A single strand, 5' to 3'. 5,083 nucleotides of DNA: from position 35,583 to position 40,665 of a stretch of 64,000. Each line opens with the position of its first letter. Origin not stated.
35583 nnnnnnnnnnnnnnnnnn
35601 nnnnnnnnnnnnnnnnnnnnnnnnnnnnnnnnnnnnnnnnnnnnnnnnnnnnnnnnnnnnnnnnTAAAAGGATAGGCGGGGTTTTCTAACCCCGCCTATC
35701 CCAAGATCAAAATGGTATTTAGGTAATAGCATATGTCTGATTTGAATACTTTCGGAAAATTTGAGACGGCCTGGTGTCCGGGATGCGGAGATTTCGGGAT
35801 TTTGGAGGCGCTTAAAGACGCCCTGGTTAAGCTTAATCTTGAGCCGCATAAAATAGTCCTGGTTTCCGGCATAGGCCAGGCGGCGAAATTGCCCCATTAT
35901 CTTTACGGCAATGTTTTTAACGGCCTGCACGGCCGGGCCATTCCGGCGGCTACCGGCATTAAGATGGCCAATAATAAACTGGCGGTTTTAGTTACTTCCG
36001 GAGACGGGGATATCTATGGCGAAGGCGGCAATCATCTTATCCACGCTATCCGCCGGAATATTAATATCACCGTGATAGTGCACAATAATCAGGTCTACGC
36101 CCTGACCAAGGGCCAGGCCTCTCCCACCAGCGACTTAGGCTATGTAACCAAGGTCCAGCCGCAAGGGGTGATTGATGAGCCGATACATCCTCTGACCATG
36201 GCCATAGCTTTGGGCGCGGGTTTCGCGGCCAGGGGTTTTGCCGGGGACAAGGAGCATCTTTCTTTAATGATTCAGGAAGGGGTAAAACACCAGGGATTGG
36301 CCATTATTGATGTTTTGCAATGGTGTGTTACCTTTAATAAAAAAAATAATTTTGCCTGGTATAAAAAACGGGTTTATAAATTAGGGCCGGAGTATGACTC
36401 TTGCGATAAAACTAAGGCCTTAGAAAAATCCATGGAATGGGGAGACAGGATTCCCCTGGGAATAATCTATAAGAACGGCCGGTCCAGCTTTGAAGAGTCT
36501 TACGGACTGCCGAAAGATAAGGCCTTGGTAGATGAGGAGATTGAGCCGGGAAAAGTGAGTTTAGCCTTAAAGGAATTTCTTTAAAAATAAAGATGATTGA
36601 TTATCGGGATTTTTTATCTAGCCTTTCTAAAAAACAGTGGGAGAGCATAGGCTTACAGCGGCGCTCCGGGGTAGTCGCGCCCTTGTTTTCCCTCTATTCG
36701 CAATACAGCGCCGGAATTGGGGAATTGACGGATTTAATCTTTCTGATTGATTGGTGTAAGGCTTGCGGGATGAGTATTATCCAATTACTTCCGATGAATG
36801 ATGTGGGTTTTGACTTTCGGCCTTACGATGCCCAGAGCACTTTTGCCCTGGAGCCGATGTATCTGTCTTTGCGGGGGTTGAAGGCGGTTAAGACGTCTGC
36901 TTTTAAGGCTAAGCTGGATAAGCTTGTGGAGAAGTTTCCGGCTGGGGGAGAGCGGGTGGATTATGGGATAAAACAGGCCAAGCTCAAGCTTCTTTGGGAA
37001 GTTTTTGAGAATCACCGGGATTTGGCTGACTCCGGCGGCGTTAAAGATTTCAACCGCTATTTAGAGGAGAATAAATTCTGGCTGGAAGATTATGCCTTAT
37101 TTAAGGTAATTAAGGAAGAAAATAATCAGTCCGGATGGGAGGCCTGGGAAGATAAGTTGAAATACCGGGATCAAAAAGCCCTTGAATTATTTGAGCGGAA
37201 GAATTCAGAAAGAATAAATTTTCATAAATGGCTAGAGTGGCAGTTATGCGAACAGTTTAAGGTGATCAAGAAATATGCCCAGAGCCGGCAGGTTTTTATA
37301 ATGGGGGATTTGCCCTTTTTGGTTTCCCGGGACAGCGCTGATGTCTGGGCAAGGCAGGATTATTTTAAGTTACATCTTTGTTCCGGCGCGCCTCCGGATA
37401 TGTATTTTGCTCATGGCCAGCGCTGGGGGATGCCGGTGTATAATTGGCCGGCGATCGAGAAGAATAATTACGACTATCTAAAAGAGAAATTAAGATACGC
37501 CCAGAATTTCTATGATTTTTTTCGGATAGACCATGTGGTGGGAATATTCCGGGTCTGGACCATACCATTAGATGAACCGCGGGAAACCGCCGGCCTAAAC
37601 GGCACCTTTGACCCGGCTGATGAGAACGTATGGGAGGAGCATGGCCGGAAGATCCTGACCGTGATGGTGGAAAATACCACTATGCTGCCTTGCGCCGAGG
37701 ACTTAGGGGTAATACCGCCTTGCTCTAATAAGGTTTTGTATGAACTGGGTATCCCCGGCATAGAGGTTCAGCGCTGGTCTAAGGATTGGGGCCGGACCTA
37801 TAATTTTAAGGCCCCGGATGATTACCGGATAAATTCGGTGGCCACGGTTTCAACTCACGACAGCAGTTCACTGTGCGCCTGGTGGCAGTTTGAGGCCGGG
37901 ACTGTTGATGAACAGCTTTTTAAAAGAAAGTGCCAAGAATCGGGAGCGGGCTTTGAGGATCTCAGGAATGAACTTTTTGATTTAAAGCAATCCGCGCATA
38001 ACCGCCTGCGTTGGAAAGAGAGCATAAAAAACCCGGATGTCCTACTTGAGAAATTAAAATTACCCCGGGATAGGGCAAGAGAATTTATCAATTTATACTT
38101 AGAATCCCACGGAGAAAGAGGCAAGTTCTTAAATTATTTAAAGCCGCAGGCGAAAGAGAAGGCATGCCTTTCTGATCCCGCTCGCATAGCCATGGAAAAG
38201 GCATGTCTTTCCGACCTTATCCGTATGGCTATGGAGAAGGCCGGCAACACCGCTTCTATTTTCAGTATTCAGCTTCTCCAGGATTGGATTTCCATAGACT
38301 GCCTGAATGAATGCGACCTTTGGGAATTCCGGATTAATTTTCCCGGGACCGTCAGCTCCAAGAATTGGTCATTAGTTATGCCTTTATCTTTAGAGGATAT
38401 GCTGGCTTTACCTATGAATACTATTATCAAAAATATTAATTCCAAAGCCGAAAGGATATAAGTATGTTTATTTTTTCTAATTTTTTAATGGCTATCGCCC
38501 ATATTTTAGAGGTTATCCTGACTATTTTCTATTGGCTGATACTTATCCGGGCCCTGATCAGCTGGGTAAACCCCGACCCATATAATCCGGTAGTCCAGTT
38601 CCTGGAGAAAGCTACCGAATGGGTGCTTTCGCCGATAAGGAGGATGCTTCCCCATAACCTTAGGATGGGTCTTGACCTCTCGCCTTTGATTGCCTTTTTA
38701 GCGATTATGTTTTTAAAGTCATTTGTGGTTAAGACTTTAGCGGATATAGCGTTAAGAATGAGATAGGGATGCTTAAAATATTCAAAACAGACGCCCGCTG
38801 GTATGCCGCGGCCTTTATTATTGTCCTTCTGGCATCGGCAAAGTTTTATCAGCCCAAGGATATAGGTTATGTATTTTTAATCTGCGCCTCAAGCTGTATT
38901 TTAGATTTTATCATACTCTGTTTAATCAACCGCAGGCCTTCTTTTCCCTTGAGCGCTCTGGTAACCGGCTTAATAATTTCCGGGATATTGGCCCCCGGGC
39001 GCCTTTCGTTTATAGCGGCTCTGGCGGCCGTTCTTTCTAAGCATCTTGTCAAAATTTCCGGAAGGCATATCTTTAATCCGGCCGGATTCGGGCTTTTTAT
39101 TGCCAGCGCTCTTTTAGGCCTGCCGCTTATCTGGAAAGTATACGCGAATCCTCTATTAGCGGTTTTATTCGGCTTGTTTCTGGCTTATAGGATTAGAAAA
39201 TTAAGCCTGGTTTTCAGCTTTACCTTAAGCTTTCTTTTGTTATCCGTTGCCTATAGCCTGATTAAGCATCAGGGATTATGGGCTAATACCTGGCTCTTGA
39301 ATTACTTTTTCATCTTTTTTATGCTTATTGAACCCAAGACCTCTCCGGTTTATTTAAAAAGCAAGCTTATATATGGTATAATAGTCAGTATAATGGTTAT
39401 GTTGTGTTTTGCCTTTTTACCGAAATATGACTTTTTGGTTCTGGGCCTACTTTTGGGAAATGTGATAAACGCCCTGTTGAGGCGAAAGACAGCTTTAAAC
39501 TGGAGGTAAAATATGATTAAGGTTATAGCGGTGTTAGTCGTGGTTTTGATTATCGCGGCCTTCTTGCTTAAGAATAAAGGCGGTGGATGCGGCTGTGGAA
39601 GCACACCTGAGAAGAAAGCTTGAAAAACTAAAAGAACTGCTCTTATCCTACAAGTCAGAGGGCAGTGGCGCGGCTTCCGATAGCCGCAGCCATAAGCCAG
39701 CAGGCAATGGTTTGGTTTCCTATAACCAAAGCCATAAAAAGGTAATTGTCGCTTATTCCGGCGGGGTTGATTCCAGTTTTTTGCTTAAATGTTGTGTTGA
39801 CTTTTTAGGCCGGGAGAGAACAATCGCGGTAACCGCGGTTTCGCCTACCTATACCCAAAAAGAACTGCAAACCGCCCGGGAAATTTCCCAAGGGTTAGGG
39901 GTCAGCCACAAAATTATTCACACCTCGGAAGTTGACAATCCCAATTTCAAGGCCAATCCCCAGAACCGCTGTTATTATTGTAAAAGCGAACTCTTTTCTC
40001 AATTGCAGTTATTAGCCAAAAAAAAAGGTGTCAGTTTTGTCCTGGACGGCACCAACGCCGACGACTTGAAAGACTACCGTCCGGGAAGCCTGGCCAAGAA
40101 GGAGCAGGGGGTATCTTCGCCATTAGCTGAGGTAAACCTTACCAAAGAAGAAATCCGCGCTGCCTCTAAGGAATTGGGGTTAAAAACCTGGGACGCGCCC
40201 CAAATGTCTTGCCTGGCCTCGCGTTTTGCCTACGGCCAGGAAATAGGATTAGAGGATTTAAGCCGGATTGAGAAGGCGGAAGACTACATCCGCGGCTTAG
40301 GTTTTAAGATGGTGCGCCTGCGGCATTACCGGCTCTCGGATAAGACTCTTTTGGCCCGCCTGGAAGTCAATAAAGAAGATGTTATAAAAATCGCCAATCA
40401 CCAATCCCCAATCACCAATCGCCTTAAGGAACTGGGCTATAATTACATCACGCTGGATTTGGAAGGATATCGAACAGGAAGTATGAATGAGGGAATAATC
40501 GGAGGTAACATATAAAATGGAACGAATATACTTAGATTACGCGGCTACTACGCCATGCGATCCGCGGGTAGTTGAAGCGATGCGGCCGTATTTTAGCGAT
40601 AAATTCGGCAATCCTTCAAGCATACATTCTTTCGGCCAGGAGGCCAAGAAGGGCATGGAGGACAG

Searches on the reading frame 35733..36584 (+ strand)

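Call 67: search_protein_families(library=pfam, proteins=[window:35733-36584:+], max_evalue=0.0001)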
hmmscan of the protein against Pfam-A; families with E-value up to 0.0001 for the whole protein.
window:35733-36584:+ (283 aa): 2 families
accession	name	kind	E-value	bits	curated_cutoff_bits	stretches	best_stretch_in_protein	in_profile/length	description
PF02775.26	TPP_enzyme_C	-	4.5e-29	101.6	21.9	1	52-194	17-151/151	Thiamine pyrophosphate enzyme, C-terminal TPP binding domain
PF12367.13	PFO_beta_C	-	1.3e-24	86.5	24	1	198-257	1-61/66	Pyruvate ferredoxin oxidoreductase beta subunit C terminal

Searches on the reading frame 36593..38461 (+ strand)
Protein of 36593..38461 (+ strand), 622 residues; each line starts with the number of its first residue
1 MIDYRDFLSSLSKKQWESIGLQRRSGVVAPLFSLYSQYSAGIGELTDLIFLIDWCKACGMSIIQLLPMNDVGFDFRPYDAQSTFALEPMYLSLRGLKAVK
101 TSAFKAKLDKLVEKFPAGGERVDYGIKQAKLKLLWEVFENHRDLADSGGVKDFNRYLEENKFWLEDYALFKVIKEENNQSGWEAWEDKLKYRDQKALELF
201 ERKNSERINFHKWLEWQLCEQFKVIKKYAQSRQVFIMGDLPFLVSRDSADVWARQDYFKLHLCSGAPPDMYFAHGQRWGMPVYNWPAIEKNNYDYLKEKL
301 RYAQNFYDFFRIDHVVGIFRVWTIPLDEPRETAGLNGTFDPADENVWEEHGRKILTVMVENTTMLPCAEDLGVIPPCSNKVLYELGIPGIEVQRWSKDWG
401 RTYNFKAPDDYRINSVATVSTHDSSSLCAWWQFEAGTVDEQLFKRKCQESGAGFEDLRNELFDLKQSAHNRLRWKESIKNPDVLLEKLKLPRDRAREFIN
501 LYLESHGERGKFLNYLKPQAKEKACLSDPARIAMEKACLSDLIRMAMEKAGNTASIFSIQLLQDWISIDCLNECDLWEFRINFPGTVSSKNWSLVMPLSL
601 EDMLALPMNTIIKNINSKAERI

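Call 67: search_protein_families(library=pfam, proteins=[window:36593-38461:+], max_evalue=0.0001)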
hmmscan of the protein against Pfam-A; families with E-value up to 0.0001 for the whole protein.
window:36593-38461:+ (622 aa): 1 family
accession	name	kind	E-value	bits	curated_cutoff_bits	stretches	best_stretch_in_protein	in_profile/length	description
PF02446.23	Glyco_hydro_77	-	4e-118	395.7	25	1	30-597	2-460/465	4-alpha-glucanotransferase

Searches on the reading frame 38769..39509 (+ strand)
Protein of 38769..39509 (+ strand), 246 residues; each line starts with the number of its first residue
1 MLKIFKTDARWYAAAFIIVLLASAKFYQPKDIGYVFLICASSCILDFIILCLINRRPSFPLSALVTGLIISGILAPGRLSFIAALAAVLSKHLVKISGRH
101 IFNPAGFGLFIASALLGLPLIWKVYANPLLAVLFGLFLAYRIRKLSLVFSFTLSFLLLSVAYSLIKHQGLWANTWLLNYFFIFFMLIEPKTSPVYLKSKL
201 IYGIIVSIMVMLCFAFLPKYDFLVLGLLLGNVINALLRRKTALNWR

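Call 67: search_protein_families(library=pfam, proteins=[window:38769-39509:+], max_evalue=0.0001)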
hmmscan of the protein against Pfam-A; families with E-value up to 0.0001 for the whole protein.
window:38769-39509:+ (246 aa): 1 family
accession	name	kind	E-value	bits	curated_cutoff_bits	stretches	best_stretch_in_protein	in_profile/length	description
PF03116.20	NQR2_RnfD_RnfE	-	9.7e-13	48.6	27.7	2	130-241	177-290/296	NQR2, RnfD, RnfE family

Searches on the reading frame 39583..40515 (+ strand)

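Call 67: search_protein_families(library=pfam, proteins=[window:39583-40515:+], max_evalue=0.0001)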
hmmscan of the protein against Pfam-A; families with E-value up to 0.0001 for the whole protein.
window:39583-40515:+ (310 aa): 2 families
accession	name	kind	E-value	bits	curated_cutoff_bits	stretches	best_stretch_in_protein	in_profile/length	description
PF02540.23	NAD_synthase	-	5.1e-08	32.8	21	1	50-117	17-84/242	NAD synthase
PF06508.19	QueC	-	1e-05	25.6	22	0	53-116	1-62/210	Queuosine biosynthesis protein QueC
